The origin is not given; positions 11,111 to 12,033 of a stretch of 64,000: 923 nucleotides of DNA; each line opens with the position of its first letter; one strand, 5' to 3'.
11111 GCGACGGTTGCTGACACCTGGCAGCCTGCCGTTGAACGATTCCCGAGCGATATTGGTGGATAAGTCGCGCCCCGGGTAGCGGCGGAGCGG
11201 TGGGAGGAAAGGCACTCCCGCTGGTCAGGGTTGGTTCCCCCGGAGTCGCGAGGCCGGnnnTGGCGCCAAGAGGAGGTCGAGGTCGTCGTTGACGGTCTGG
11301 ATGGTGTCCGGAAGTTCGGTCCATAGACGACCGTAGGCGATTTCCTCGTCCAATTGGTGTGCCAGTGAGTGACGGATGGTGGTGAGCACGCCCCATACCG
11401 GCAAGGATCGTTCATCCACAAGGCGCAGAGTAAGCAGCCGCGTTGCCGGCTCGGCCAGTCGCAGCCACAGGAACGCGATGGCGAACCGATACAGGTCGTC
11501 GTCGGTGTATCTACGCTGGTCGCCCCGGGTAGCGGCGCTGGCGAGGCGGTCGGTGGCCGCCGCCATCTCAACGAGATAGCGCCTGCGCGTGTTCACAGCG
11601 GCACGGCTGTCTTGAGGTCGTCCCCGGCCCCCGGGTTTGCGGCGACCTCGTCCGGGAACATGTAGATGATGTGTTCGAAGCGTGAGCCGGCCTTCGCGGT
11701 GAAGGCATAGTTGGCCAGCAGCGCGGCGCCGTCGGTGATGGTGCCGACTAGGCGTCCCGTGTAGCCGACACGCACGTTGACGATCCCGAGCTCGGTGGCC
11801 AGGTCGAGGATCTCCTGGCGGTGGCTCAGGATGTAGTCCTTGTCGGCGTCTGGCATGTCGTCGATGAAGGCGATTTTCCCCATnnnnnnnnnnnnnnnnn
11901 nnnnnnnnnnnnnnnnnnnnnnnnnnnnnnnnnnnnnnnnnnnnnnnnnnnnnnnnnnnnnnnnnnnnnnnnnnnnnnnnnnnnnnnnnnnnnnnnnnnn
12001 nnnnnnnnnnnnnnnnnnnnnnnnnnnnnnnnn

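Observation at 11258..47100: Four copies of an MNT-like/HEPN pair lacking both the MntA catalytic motif and the HepT target tyrosine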

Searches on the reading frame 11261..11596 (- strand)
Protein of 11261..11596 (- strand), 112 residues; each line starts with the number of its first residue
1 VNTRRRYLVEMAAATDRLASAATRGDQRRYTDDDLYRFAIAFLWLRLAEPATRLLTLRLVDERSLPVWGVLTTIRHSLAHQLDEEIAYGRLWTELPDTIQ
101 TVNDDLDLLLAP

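Call 3: search_protein_families(library=pfam, max_evalue=1, proteins=[window:11261-11596:-])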
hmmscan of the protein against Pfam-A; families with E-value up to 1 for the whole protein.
seq(112 aa): 0 families

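Call 4: search_protein_families(library=ncbifam, max_evalue=1, proteins=[window:11261-11596:-])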
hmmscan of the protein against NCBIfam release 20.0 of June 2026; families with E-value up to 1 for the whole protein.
seq(112 aa): 0 families

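Call 75: search_protein_families(library=padloc, max_evalue=0.1, proteins=[window:11261-11596:-])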
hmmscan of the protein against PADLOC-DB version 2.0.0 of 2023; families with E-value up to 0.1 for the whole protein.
seq(112 aa): 0 families

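Call 76: search_protein_families(library=phrogs, max_evalue=0.1, proteins=[window:11261-11596:-])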
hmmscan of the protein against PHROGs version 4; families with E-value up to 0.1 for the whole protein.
seq(112 aa): 0 families

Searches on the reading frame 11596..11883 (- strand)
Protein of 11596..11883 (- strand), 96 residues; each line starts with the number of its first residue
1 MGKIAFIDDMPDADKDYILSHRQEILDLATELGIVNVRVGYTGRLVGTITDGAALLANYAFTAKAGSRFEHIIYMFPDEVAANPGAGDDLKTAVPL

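Call 3: search_protein_families(library=pfam, max_evalue=1, proteins=[window:11596-11883:-])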
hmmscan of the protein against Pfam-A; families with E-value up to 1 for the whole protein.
seq(96 aa): 0 families

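Call 4: search_protein_families(library=ncbifam, max_evalue=1, proteins=[window:11596-11883:-])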
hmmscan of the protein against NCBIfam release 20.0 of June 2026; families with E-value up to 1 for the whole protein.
seq(96 aa): 5 families
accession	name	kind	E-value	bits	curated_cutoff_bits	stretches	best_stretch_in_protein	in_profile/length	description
NF009200.0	PRK12548.1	subfamily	0.0078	15.6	432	1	15-58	73-116/289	shikimate dehydrogenase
NF001315.0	PRK00258.2-4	equivalog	0.12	11.5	413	1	15-56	71-112/284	shikimate dehydrogenase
NF001319.0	PRK00258.3-3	equivalog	0.12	11.4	252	1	15-55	70-110/279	shikimate dehydrogenase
NF050823.1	collag_bnd_Cbm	exception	0.12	11.4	700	1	22-61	240-279/329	collagen-binding adhesin Cbm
NF001312.0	PRK00258.1-4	equivalog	0.17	11.2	295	1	15-63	73-121/285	shikimate dehydrogenase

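Call 75: search_protein_families(library=padloc, max_evalue=0.1, proteins=[window:11596-11883:-])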
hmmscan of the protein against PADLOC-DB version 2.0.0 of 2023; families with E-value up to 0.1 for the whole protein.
seq(96 aa): 0 families

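Call 76: search_protein_families(library=phrogs, max_evalue=0.1, proteins=[window:11596-11883:-])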
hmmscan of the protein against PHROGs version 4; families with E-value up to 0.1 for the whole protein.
seq(96 aa): 0 families
